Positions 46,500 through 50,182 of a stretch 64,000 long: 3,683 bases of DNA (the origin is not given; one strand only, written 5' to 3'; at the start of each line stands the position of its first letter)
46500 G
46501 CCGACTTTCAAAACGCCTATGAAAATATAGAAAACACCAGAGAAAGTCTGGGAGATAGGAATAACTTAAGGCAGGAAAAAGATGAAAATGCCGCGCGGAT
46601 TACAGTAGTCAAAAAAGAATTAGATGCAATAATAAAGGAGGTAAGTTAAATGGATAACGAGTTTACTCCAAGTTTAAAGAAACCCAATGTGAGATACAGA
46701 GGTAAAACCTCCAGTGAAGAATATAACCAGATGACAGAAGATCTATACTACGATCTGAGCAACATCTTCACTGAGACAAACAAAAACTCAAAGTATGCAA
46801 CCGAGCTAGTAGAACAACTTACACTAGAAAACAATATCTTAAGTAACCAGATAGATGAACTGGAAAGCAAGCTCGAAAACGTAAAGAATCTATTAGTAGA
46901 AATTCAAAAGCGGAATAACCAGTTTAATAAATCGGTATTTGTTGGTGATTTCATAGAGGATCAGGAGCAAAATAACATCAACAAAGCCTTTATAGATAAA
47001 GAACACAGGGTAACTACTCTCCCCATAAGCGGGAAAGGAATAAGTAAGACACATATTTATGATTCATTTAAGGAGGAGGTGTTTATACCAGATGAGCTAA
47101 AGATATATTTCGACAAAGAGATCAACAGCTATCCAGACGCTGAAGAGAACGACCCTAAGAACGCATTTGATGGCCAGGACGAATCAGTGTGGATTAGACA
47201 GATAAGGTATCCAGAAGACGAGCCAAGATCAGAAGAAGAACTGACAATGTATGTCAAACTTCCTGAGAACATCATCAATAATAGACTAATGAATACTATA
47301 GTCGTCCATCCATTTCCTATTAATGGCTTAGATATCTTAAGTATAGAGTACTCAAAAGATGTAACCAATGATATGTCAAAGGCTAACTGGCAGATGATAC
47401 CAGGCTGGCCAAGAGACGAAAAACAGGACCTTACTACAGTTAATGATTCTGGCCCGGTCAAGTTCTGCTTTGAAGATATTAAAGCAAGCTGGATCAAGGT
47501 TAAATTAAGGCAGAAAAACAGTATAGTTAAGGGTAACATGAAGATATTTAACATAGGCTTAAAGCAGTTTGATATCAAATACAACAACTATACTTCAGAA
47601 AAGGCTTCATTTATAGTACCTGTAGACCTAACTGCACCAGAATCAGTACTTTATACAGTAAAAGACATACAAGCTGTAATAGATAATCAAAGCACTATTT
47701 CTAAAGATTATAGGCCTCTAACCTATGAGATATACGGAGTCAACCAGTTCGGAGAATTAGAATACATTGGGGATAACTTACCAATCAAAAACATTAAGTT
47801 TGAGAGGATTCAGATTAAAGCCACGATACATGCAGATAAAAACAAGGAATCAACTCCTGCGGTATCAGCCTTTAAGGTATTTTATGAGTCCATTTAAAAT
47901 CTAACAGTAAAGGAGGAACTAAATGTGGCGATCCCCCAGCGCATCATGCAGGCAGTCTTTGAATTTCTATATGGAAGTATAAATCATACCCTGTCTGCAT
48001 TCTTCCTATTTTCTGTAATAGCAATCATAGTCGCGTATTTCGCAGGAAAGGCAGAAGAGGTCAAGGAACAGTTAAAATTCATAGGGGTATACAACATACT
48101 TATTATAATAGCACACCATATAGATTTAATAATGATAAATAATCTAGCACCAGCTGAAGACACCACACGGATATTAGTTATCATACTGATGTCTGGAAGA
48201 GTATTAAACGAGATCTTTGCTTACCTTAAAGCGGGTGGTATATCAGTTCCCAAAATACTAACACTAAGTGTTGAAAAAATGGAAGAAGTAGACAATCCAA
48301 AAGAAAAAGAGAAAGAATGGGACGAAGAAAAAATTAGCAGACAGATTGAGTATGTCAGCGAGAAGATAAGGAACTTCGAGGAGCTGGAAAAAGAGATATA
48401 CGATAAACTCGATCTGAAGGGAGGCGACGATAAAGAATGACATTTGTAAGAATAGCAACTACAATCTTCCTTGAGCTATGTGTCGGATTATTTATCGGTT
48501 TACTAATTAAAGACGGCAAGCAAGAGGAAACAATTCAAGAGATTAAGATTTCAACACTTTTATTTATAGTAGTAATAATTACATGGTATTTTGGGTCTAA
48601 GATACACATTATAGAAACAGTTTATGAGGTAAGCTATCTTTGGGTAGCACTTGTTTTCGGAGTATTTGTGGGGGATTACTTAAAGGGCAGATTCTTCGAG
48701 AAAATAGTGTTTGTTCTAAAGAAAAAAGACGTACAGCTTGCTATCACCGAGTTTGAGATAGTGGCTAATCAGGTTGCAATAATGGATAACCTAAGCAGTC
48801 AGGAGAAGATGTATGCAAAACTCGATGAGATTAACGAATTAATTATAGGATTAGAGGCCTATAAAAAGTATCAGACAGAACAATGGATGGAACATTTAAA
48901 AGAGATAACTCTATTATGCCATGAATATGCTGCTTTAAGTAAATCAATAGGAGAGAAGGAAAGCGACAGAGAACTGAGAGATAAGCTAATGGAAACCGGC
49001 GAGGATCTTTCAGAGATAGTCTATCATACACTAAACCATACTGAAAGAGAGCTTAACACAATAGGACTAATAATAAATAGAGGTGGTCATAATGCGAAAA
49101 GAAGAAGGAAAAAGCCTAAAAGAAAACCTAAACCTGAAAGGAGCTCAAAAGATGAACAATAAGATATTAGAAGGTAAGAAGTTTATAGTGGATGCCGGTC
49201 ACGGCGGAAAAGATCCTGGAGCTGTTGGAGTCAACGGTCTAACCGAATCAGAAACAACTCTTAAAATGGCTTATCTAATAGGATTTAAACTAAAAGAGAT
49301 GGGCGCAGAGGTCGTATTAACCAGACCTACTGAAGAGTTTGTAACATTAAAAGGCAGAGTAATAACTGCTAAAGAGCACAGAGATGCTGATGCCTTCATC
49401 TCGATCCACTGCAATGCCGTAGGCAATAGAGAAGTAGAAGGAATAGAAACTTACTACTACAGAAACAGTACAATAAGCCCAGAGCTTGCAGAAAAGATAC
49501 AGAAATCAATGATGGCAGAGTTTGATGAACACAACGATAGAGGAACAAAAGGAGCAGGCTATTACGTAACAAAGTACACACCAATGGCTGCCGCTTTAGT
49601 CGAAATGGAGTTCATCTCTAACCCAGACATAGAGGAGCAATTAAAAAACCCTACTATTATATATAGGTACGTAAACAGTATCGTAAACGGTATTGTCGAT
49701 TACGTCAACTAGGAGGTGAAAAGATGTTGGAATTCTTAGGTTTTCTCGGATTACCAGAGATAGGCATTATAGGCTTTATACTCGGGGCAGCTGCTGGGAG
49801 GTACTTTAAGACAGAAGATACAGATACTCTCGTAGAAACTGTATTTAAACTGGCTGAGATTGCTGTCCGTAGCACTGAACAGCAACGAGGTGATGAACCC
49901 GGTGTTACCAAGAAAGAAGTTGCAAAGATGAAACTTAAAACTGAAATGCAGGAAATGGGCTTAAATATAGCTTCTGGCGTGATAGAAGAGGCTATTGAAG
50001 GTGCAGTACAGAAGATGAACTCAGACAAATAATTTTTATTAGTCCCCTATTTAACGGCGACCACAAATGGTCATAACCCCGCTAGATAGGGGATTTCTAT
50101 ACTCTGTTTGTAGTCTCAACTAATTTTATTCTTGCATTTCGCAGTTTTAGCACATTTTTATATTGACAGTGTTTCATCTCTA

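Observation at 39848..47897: Four-member paralogous family of large late proteins with discoidin/F5-8-type-C-like domains and glycine-zipper hydrophobic segments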

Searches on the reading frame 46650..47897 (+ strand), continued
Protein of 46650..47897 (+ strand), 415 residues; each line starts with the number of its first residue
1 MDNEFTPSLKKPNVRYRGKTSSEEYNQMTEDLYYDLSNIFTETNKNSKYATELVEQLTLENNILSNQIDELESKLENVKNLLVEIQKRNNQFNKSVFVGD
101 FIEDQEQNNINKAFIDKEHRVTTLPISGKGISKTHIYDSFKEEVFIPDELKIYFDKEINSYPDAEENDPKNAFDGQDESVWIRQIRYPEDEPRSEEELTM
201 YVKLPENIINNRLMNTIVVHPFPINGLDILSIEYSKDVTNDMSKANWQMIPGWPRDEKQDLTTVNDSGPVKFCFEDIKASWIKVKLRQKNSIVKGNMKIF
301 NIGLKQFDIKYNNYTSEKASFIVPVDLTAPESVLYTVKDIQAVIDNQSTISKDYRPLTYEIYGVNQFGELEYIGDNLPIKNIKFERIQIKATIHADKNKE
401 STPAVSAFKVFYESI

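Call 58: search_solved_structures(query=A4, max_evalue=1, show_alignments=2)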
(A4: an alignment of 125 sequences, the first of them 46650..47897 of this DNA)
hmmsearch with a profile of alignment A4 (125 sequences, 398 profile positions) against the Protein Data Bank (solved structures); distinct sequences matched with E-value up to 1: 34.
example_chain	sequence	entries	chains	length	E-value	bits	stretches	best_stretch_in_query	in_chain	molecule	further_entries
4lks_A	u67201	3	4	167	0.024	16.5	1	132-274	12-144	Glycosyl hydrolase, family 31/fibronectin type III domain protein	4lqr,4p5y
5apt_A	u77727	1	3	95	0.035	16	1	52-101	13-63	GENERAL CONTROL PROTEIN GCN4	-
9y6s_9U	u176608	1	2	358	0.036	16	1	45-101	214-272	DUF4200 domain-containing protein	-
5apw_A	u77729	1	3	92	0.048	15.6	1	52-99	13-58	GENERAL CONTROL PROTEIN GCN4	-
7o9v_A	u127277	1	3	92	0.062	15.2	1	62-134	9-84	General control transcription factor GCN4,hypothetical protein OMM_04225 residues 244-274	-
5apx_A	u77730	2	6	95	0.063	15.2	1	52-102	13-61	GENERAL CONTROL PROTEIN GCN4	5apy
7oaa_A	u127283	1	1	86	0.065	15.1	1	62-134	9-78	General control transcription factor GCN4,conserved hypothetical protein residues 311-335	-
5apu_A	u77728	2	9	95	0.065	15.1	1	52-102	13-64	GENERAL CONTROL PROTEIN GCN4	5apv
5aps_A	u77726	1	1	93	0.072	15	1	52-95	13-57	GENERAL CONTROL PROTEIN GCN4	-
7o92_A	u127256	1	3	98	0.082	14.8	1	62-133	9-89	hypothetical protein UY81_C0065G0003 residues 18-54 from Candidatus Giovannonibacteria bac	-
5apq_A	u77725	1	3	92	0.088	14.7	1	52-93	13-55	GENERAL CONTROL PROTEIN GCN4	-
5apz_A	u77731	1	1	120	0.093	14.6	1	61-156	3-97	GENERAL CONTROL PROTEIN GCN4, NOR1 TCAR0761, GENERAL CONTROL PROTEIN GCN4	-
6r1j_J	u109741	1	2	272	0.13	14.1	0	16-85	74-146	Uncharacterized protein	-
9e5c_0v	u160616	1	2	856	0.14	14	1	34-85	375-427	Coiled-coil domain-containing protein 39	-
6pfp_A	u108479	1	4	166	0.15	14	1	21-95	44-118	Myosin-7 fused to GP7 and EB1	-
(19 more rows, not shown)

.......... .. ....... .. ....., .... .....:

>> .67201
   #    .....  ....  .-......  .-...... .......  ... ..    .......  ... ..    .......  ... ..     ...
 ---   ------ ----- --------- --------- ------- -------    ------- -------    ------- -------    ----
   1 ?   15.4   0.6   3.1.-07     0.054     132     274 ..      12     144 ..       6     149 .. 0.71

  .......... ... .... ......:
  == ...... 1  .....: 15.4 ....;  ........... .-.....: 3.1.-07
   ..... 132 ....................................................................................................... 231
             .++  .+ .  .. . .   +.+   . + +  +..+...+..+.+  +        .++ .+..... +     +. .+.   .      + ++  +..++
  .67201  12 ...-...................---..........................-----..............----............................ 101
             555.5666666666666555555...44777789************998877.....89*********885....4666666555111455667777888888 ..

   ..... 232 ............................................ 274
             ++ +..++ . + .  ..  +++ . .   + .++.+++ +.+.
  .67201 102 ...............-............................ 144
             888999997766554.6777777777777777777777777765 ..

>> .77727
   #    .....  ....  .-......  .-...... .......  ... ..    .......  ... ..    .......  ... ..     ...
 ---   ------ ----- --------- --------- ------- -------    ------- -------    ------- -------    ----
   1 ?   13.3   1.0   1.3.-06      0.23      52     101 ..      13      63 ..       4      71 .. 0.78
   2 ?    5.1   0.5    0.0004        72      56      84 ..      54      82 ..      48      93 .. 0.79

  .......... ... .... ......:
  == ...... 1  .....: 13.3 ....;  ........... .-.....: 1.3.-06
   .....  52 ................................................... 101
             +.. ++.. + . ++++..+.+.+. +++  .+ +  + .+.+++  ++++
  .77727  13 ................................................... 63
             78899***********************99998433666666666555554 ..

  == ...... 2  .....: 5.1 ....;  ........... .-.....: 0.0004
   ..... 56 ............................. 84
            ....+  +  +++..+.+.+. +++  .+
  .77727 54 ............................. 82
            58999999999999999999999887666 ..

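Call 60: search_protein_families(library=pfam, alignment_id=A5, max_evalue=0.01)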
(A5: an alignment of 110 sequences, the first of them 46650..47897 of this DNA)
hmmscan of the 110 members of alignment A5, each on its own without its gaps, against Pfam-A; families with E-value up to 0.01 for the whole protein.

A. member 1, window:46650-47897:+ (415 aa): 0 families

B. families by the number of members that match (of 110 scanned): 10 families
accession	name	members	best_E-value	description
PF00754.31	F5_F8_type_C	7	0.00013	F5/8 type C domain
PF17082.10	Spc29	1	0.0015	Spindle Pole Component 29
PF11505.13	DUF3216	1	0.0026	Protein of unknown function (DUF3216)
PF01665.21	Rota_NSP3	1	0.0031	Rotavirus non-structural protein NSP3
PF09789.14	CC149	1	0.0034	Coiled-coil domain-containing protein 149-A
PF06419.17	COG6_N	1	0.0062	Conserved oligomeric complex COG6, N-terminal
PF12795.12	MscS_porin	1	0.0066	Mechanosensitive ion channel porin domain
PF19388.4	DUF5963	1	0.0067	Family of unknown function (DUF5963)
PF19081.6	Ig_7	1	0.0075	Ig-like domain CHU_C associated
PF16555.11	GramPos_pilinD1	1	0.0077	Gram-positive pilin subunit D1, N-terminal domain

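Call 63: find_related_loci(query=A3, collection=viral_contigs, flank=10000)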
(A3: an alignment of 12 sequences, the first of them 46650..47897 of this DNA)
Query A3 (415 aa) in viral_contigs; peptide patterns used: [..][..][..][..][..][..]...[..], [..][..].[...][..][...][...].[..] (x = any residue, [..] = any of these).
126 stretches matched a pattern; 7 encode a relative of the query (tblastn E <= 1e-3); 7 distinct loci.
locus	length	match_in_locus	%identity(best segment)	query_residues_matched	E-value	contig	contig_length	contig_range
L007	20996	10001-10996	25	12-338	3e-24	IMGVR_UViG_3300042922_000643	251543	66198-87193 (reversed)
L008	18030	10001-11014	23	12-343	8e-21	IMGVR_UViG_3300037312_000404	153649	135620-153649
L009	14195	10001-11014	23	12-343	8e-21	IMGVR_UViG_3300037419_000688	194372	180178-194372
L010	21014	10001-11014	23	12-343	8e-21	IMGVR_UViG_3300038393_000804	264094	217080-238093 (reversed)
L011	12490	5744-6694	23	12-322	3e-19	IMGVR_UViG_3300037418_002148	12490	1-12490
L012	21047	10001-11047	24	16-362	9e-17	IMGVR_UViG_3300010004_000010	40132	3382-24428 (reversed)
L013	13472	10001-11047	24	16-362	9e-17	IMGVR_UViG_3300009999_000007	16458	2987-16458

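Call 86: fold_search(model_id=the predicted structure, library=viral)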
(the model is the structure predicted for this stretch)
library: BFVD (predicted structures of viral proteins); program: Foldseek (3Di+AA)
matches with E <= 10: 1500; with E <= 0.001: 87
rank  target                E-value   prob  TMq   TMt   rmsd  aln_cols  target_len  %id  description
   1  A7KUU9                3.4e-41  1.00  0.67  0.69  37.9       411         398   26  (no name in the UniProt tables at hand)
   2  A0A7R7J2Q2            3.7e-29  1.00  0.59  0.58  35.6       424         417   19  (no name in the UniProt tables at hand)
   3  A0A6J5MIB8            3.4e-27  1.00  0.61  0.60  34.5       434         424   22  Uncharacterized protein [uncultured Caudovirales phage]
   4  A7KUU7                3.1e-12  1.00  0.32  0.20  28.8       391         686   13  (no name in the UniProt tables at hand)
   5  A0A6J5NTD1            5.5e-12  1.00  0.43  0.29  15.9       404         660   13  Uncharacterized protein [uncultured Caudovirales phage]
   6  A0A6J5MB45            2.6e-11  1.00  0.44  0.27  33.4       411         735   13  Uncharacterized protein [uncultured Caudovirales phage]
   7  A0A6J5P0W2            4.5e-10  1.00  0.29  0.15  29.3       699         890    7  Uncharacterized protein [uncultured Caudovirales phage]
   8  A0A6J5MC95            1.2e-08  1.00  0.19  0.11  43.0       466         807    9  Uncharacterized protein [uncultured Caudovirales phage]
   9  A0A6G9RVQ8            6.4e-08  1.00  0.19  0.15  18.9       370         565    9  (no name in the UniProt tables at hand)
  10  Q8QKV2                9.5e-07  1.00  0.20  0.13  19.8       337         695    8  EsV-1-164 [Ectocarpus siliculosus virus 1 (isolate New Zealand/Kaikoura/1988)]
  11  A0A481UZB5            1.0e-06  1.00  0.21  0.22  16.5       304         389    8  (no name in the UniProt tables at hand)
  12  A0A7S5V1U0            1.3e-06  1.00  0.27  0.13  23.7       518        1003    9  (no name in the UniProt tables at hand)
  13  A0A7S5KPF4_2          1.5e-06  1.00  0.23  0.09  30.6       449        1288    7  Host specificity protein J [Bacteriophage DSS3_VP1]
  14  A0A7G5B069            5.2e-06  0.77  0.15  0.09  25.2       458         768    8  (no name in the UniProt tables at hand)
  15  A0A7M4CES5            5.5e-06  0.85  0.18  0.15  22.6       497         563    7  Uncharacterized protein [Pyramimonas orientalis virus 01B]
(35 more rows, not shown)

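Call 91: search_dna_similar(query=P0100, collection=phages, mode=protein, max_rows=15, max_evalue=0.001)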
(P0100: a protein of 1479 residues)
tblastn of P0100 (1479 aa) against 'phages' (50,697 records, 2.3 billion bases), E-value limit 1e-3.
Records with a match: 25; places in all: 35; records where one place covers at least 80% of the query: 0.
Best place of each record, by identity: <60% 25.
By first word of the organism name: Listeria 10; Bacteriophage 9; Bacillus 4; Moorella 1; Coprococcus 1.
By host as written in the record: Listeria monocytogenes 10; - 9; Bacillus thuringiensis 2; Moorella thermoacetica DSM 103132 1; Coprococcus sp. 1; Bacillus cereus 1; Bacillus cereus BC102p 1.
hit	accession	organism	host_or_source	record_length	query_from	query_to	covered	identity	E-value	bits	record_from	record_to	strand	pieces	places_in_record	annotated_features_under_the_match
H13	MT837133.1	Bacteriophage sp.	human fecal samples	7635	601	1163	29%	35.5%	4e-14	382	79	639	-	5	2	record has no annotation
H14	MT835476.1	Bacteriophage sp.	human fecal samples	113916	593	1205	32%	26.3%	7e-18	176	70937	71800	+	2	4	record has no annotation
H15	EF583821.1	Bacillus phage 0305phi8-36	Bacillus thuringiensis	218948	22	406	26%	29.9%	2e-50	203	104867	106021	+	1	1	ORF175: virion structural protein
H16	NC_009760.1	Bacillus phage 0305phi8-36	Bacillus thuringiensis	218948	22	406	26%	29.9%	2e-50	203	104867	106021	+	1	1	ORF175: virion structural protein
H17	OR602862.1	Moorella phage MTATph1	Moorella thermoacetica DSM 103132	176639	22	501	32%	22.6%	2e-14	86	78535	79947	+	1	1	virion structural protein | hypothetical protein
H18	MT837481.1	Bacteriophage sp.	human fecal samples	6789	546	1180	21%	31.3%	7e-16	173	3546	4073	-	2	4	record has no annotation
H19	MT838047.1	Bacteriophage sp.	human fecal samples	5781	660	1129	18%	30.6%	5e-9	122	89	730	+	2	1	record has no annotation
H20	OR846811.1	Listeria phage LM 4-11-1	Listeria monocytogenes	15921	554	820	18%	27.9%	4e-8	119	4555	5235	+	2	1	record has no annotation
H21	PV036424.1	Coprococcus phage NatCom_10489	Coprococcus sp.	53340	721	1188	16%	30.2%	2e-5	109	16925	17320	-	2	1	hypothetical protein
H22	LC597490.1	Bacillus phage vB_BceM_WH1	Bacillus cereus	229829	19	322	21%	22.6%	6e-10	71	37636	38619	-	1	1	virion structural protein_gp067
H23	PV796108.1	Bacillus phage Edson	Bacillus cereus BC102p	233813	19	322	21%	22.3%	3e-9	68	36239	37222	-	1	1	hypothetical protein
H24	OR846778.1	Listeria phage LM 4-11-1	Listeria monocytogenes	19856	562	779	15%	26.8%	6e-7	61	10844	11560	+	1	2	record has no annotation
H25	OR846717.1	Listeria phage LM 4-11-1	Listeria monocytogenes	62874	562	779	15%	26.4%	3e-6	59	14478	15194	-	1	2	record has no annotation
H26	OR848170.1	Listeria phage LM 4-14-1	Listeria monocytogenes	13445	554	762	14%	26.8%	3e-5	55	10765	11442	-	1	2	record has no annotation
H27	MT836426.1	Bacteriophage sp.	human fecal samples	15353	657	808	10%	27.4%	5e-7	61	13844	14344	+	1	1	record has no annotation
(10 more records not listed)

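Call 92: search_dna_similar(query=P0060, collection=phages, mode=protein, max_rows=15, max_evalue=0.001)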
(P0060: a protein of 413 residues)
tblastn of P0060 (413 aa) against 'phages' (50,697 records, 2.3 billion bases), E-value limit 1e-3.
Records with a match: 4; places in all: 4; records where one place covers at least 80% of the query: 3.
Best place of each record, by identity: <60% 4.
By first word of the organism name: Bacillus 3; Moorella 1.
By host as written in the record: Bacillus thuringiensis 2; Moorella thermoacetica DSM 103132 1; Bacillus australimaris sKR4M-27 1.
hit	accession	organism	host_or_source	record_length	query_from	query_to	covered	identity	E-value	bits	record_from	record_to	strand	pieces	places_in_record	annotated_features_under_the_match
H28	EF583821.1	Bacillus phage 0305phi8-36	Bacillus thuringiensis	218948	1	411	100%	32.5%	9e-59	213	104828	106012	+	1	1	ORF175: virion structural protein | ORF174: virion structural protein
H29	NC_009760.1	Bacillus phage 0305phi8-36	Bacillus thuringiensis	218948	1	411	100%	32.5%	9e-59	213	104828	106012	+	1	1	ORF175: virion structural protein | ORF174: virion structural protein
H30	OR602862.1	Moorella phage MTATph1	Moorella thermoacetica DSM 103132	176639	13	371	87%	24.3%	1e-22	106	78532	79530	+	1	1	virion structural protein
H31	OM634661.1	Bacillus phage vB_BauM_KLEB27-3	Bacillus australimaris sKR4M-27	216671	15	312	72%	24.3%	2e-15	84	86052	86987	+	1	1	structural protein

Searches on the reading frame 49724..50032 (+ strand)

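Call 40: search_protein_families(library=pfam, proteins=[window:49724-50032:+], max_evalue=0.001)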
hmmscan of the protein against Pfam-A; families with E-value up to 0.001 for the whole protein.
window:49724-50032:+ (102 aa): 1 family
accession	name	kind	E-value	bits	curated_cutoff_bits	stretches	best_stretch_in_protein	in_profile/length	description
PF09682.15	Phage_holin_6_1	-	5.8e-12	46.3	24.9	1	13-99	13-100/101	Bacteriophage holin of superfamily 6 (Holin_LLH)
